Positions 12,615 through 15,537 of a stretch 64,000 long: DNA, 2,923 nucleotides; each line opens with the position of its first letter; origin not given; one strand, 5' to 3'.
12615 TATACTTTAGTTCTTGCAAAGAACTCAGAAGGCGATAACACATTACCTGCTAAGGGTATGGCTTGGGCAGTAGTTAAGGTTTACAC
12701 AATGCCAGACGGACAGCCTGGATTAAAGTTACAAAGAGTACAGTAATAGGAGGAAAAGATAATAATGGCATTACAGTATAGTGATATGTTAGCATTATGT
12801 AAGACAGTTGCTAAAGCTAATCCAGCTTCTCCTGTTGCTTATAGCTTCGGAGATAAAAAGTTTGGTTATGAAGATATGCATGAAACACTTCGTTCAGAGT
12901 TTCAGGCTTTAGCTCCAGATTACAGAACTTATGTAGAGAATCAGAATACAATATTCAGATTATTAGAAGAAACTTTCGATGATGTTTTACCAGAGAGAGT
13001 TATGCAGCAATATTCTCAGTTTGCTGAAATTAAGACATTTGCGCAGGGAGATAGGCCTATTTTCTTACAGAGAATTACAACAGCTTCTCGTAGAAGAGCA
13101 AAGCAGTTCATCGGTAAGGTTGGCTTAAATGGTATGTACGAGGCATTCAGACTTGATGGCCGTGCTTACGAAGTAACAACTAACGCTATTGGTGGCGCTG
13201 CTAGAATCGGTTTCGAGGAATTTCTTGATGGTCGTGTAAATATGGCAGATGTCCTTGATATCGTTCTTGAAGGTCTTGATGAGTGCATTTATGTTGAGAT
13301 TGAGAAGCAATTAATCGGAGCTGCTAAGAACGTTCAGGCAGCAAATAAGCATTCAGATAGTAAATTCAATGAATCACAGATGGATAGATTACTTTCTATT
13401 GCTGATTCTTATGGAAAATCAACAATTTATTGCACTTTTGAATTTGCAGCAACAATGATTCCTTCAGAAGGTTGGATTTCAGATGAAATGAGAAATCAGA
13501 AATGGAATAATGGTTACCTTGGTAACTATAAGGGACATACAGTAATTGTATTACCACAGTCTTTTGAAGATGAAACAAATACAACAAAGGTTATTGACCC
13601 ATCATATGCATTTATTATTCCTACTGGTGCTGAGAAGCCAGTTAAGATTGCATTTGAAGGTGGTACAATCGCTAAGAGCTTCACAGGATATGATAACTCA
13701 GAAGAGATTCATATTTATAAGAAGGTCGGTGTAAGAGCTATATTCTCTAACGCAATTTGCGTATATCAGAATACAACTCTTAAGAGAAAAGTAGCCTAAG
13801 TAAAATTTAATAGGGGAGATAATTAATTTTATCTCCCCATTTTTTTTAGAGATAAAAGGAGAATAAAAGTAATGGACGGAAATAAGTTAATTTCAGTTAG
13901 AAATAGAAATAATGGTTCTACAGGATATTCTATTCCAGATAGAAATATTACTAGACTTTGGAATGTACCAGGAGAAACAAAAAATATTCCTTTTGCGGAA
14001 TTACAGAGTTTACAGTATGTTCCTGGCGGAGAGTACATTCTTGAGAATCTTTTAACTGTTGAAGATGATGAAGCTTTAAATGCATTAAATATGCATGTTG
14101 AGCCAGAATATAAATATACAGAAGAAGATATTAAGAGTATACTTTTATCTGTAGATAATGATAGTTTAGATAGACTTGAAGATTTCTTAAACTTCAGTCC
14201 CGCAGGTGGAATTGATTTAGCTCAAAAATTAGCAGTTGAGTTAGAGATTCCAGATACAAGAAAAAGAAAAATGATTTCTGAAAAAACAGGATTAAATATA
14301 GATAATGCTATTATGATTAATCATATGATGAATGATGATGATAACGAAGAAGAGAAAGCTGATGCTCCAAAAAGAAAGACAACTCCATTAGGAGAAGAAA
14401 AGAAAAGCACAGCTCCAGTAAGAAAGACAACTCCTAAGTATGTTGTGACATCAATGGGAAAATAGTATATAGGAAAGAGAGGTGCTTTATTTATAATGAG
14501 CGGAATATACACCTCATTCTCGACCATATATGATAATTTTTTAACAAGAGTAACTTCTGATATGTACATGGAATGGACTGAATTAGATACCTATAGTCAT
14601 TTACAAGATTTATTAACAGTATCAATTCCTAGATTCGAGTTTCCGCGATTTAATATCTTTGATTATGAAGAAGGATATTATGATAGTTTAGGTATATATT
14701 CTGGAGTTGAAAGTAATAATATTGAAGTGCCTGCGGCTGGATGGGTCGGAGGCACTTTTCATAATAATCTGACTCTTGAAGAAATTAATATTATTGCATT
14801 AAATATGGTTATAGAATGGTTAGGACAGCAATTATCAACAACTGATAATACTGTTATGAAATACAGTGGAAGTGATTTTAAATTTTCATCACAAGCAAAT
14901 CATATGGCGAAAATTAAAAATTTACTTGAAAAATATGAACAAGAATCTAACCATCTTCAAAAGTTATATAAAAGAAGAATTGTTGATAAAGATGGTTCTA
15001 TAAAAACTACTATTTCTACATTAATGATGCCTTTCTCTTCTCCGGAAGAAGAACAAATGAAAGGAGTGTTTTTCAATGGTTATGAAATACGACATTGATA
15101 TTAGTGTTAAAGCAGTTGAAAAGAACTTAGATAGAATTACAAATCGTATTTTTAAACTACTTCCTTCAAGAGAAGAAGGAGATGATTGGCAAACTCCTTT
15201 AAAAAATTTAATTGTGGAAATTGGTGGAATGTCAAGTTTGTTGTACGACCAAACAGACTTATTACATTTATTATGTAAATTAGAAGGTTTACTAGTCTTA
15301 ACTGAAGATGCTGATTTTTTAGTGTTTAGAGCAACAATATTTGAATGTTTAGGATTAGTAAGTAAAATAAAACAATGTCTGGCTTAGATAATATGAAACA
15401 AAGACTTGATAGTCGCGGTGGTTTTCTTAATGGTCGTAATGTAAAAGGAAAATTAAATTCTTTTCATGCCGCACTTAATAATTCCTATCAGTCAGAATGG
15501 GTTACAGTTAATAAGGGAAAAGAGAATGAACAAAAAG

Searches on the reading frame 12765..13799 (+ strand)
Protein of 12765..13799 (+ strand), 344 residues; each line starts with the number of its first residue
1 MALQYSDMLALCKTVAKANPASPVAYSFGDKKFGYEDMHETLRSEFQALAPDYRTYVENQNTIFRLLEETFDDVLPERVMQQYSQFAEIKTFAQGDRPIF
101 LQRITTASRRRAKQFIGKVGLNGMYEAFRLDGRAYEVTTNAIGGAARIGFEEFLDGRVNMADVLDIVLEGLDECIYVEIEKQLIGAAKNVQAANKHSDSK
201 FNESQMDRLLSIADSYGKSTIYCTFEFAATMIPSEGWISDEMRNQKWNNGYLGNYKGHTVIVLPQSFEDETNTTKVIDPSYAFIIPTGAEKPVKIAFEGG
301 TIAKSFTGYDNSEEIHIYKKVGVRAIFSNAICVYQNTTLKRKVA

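Call 5: search_protein_families(library=phrogs, proteins=[window:12765-13799:+], max_evalue=0.01)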
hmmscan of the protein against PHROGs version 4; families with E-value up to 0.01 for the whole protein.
window:12765-13799:+ (344 aa): 3 families
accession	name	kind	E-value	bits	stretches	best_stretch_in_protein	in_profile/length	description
phrog_4088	-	unknown function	3.6e-57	195.1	1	29-336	20-331/332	-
phrog_27131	-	unknown function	6.7e-06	27.4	1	42-101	37-96/119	-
phrog_22779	-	unknown function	2.8e-05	24.8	1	150-309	12-172/205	-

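Call 13: search_protein_families(library=pfam, proteins=[window:12765-13799:+], max_evalue=0.05)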
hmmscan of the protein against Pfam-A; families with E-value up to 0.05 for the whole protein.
window:12765-13799:+ (344 aa): 0 families

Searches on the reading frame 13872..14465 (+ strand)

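Call 5: search_protein_families(library=phrogs, proteins=[window:13872-14465:+], max_evalue=0.01)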
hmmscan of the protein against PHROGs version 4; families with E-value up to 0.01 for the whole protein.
window:13872-14465:+ (197 aa): 2 families
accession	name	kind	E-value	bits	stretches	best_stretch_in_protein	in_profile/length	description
phrog_30998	-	unknown function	1.2e-08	35.6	1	3-146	19-165/224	-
phrog_5329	-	unknown function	8.3e-07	29.7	1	4-146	72-215/219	-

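Call 13: search_protein_families(library=pfam, proteins=[window:13872-14465:+], max_evalue=0.05)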
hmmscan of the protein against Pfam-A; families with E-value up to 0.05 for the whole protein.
window:13872-14465:+ (197 aa): 1 family
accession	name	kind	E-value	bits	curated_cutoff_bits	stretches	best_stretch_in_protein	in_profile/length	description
PF03009.23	GDPD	-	0.042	14.4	23.6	0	23-119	44-138/244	Glycerophosphoryl diester phosphodiesterase family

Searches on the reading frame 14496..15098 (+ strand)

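Call 5: search_protein_families(library=phrogs, proteins=[window:14496-15098:+], max_evalue=0.01)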
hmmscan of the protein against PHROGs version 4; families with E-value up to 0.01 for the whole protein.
window:14496-15098:+ (200 aa): 1 family
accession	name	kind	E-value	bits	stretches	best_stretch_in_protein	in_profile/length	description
phrog_3853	-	unknown function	2.6e-27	96.5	1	5-166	2-144/146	-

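Call 13: search_protein_families(library=pfam, proteins=[window:14496-15098:+], max_evalue=0.05)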
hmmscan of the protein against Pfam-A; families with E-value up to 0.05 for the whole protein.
window:14496-15098:+ (200 aa): 0 families

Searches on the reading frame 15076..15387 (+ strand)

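Call 5: search_protein_families(library=phrogs, proteins=[window:15076-15387:+], max_evalue=0.01)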
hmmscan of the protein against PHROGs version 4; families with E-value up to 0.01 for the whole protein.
window:15076-15387:+ (103 aa): 2 families
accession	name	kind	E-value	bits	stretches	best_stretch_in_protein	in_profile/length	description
phrog_29637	-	unknown function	2.1e-10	41.8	1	20-99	23-100/104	-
phrog_5523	-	unknown function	3.6e-05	24.9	1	12-98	7-98/104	-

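Call 13: search_protein_families(library=pfam, proteins=[window:15076-15387:+], max_evalue=0.05)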
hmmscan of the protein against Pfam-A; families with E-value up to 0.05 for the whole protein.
window:15076-15387:+ (103 aa): 1 family
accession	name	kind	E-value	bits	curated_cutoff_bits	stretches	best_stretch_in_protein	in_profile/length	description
PF14668.11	RICTOR_V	-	0.016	15.8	27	1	50-101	11-61/71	Rapamycin-insensitive companion of mTOR, domain 5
